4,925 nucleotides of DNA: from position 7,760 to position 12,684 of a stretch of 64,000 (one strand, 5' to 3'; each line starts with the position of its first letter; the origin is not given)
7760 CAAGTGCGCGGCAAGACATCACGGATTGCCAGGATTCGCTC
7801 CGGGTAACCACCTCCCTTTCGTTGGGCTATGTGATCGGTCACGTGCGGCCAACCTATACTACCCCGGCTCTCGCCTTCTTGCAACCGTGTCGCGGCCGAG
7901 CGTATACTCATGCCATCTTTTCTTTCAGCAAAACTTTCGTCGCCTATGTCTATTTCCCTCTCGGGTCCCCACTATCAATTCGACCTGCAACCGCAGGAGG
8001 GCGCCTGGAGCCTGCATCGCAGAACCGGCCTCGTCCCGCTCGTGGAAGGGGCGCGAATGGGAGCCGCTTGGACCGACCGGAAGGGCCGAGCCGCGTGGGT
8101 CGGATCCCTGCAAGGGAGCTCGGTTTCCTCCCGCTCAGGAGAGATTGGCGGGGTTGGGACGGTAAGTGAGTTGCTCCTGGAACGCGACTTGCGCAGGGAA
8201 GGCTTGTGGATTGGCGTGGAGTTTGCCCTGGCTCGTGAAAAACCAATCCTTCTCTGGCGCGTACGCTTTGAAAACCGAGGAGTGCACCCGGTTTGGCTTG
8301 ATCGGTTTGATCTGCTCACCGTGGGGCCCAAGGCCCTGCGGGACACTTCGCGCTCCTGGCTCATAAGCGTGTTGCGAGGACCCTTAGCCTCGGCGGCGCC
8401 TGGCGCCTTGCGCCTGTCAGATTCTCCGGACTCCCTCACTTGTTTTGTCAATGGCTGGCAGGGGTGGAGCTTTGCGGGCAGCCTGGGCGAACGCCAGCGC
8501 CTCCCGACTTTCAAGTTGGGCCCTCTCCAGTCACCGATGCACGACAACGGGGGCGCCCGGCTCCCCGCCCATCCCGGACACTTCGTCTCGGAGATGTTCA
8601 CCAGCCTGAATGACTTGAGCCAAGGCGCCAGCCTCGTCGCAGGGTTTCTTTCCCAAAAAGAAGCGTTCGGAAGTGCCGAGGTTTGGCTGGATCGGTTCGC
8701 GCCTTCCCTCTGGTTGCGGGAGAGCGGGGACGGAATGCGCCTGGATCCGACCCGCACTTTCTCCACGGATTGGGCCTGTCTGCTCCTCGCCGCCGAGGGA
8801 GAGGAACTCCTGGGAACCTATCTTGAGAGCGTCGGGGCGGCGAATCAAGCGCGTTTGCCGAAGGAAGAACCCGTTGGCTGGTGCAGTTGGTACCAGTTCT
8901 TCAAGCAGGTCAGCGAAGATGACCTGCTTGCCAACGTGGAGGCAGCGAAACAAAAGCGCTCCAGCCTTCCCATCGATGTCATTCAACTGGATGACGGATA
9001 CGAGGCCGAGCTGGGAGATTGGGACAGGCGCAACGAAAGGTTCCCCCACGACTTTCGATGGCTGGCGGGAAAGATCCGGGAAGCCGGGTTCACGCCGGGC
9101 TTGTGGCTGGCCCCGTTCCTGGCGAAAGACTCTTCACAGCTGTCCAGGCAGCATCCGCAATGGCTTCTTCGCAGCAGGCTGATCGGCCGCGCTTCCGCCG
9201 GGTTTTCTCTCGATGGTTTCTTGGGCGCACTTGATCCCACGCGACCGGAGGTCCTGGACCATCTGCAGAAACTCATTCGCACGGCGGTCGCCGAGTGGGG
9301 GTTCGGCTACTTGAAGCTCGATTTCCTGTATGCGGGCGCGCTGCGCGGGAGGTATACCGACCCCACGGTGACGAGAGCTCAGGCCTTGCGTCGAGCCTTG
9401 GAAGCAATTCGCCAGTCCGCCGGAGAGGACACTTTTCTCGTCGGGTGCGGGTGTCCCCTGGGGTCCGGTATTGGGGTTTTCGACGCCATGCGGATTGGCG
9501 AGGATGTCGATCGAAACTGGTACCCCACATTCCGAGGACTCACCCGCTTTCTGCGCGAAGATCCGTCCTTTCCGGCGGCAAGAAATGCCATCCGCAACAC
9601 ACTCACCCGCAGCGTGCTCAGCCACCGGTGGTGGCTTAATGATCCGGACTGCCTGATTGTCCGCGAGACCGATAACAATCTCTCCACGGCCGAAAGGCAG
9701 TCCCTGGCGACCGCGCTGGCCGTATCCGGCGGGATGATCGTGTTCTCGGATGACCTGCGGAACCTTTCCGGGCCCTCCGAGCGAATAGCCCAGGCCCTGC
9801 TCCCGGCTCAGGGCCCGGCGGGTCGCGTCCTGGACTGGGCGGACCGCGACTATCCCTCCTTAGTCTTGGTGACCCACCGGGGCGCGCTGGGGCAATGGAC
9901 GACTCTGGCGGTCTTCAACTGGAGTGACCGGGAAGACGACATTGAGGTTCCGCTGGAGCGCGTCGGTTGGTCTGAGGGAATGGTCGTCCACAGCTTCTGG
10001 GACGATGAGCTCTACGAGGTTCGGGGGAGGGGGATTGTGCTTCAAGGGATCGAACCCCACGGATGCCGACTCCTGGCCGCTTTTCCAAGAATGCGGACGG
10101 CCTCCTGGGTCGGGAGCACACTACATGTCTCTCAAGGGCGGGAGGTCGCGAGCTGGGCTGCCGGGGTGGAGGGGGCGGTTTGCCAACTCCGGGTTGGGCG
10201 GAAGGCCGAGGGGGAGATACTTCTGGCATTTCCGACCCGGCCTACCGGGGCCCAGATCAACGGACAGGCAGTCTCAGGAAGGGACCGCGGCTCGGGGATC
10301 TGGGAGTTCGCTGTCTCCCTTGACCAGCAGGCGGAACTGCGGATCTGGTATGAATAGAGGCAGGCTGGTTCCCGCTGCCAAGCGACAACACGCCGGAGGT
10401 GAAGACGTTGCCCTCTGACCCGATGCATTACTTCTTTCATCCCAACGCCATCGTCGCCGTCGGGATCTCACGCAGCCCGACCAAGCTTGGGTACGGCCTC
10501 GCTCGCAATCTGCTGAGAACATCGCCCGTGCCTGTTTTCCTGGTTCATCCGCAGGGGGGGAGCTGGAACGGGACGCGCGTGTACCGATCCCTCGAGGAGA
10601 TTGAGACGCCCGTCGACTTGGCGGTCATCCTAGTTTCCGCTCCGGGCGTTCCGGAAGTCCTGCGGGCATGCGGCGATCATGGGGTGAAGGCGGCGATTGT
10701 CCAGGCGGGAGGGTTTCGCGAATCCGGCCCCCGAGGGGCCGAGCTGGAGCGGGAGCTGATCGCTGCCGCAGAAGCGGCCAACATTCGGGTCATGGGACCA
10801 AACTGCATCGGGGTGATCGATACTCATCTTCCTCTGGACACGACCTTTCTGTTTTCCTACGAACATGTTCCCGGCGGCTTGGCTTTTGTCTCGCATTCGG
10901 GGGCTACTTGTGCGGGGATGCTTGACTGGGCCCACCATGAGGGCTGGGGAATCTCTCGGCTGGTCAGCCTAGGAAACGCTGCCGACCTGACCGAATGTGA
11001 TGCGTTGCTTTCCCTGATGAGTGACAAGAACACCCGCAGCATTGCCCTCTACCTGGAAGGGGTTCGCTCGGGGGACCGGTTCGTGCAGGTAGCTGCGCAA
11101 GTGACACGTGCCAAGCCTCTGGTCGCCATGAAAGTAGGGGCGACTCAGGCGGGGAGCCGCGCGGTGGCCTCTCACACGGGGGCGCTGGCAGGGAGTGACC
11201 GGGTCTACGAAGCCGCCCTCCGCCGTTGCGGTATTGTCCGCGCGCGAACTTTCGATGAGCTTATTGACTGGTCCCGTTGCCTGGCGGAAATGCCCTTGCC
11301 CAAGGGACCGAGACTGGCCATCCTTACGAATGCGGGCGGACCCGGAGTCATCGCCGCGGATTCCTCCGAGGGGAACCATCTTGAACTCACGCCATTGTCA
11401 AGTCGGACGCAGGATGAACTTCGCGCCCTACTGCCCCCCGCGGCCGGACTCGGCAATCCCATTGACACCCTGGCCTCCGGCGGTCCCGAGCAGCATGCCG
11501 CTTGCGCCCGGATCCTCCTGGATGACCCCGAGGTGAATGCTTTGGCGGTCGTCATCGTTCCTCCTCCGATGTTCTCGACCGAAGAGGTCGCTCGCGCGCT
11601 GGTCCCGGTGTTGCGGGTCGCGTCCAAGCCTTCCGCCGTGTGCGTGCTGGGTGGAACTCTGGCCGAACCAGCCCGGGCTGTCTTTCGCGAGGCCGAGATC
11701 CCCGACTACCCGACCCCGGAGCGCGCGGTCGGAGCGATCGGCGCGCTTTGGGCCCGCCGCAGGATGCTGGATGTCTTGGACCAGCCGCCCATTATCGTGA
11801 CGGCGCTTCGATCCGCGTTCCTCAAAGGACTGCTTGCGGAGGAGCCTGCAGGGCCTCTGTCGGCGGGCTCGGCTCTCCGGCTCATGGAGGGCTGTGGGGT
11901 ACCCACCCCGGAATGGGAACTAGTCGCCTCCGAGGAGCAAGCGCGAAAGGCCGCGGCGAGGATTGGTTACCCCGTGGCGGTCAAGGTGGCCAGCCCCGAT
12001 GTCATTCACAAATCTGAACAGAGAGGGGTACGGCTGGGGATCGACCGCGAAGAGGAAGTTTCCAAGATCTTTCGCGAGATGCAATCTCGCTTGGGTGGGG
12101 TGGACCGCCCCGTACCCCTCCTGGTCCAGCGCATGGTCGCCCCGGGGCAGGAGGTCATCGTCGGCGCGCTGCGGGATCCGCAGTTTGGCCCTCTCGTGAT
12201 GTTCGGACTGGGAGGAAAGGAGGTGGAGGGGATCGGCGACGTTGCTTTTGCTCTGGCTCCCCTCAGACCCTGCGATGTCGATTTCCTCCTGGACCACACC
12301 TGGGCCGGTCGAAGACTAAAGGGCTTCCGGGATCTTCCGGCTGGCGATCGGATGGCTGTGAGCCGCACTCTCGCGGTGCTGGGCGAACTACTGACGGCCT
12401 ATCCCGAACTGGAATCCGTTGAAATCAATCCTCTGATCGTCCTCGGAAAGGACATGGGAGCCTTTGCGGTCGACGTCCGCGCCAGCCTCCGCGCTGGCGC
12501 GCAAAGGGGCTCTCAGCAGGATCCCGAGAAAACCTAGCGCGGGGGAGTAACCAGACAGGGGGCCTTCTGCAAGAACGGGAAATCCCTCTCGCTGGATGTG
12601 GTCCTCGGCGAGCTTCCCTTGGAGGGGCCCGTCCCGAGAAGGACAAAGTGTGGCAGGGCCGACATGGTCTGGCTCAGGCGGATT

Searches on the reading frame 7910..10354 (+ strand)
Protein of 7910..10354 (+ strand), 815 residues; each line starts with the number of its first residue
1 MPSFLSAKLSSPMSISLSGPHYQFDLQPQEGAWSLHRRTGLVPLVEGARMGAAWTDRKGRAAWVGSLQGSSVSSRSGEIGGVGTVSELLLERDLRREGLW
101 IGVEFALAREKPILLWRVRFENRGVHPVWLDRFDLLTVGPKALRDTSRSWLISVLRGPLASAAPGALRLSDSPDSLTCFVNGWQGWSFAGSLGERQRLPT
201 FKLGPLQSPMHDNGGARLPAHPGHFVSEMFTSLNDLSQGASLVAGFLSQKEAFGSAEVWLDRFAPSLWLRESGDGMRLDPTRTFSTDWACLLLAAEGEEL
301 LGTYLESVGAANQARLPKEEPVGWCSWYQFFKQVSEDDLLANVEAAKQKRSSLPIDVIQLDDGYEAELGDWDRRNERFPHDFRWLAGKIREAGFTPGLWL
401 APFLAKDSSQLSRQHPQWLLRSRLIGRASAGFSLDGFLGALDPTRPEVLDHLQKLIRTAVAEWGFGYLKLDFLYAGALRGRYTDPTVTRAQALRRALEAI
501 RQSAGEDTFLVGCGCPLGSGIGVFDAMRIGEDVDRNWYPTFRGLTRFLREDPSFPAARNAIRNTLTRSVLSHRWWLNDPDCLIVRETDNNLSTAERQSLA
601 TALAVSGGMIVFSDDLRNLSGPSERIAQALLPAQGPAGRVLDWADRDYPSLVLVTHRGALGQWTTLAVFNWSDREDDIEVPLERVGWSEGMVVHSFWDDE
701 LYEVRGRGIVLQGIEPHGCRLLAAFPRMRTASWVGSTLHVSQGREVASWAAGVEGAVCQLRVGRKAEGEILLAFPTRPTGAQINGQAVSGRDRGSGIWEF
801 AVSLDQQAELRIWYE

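Call 61: search_protein_families(library=pfam, proteins=[window:7910-10354:+], max_evalue=0.00001)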
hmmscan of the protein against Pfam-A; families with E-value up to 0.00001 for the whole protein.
window:7910-10354:+ (815 aa): 1 family
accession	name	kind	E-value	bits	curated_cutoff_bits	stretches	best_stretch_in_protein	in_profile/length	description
PF02065.24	Melibiase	-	6.7e-12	45.5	27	1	321-472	42-191/347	Melibiase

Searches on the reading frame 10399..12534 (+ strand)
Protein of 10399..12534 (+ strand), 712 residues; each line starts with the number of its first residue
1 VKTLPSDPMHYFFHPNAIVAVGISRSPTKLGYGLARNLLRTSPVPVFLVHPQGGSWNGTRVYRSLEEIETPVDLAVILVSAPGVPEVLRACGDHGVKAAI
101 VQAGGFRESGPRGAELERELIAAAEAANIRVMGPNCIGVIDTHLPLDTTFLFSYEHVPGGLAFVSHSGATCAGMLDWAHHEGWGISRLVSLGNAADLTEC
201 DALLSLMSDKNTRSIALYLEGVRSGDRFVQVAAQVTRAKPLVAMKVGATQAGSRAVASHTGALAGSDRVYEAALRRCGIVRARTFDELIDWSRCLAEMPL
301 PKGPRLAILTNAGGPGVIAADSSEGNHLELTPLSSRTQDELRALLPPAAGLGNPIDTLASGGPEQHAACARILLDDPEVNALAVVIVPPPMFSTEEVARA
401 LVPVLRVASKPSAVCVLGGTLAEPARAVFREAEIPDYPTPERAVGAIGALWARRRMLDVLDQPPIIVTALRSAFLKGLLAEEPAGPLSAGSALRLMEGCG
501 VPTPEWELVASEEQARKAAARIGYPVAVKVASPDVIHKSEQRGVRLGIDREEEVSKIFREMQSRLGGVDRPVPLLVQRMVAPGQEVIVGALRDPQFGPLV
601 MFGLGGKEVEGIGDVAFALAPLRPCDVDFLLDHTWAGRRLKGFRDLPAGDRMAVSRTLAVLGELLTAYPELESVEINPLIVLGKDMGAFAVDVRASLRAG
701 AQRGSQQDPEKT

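Call 61: search_protein_families(library=pfam, proteins=[window:10399-12534:+], max_evalue=0.00001)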
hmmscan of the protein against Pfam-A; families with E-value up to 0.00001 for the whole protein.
window:10399-12534:+ (712 aa): 5 families
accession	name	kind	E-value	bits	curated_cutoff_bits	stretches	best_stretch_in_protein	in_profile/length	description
PF13549.11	ATP-grasp_5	-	7.3e-57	192.7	27.6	1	486-695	9-219/221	ATP-grasp domain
PF13607.11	Succ_CoA_lig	-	2.1e-48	164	27.4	1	158-294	1-137/138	Succinyl-CoA ligase like flavodoxin domain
PF13380.12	CoA_binding_2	-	1.2e-22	81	22.8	1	18-140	3-114/116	CoA binding domain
PF19045.5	Ligase_CoA_2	-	1.8e-12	48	23.7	1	307-453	2-156/162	Ligase-CoA domain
PF02629.25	CoA_binding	-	1.8e-06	29.1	22.3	1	17-101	5-93/97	CoA binding domain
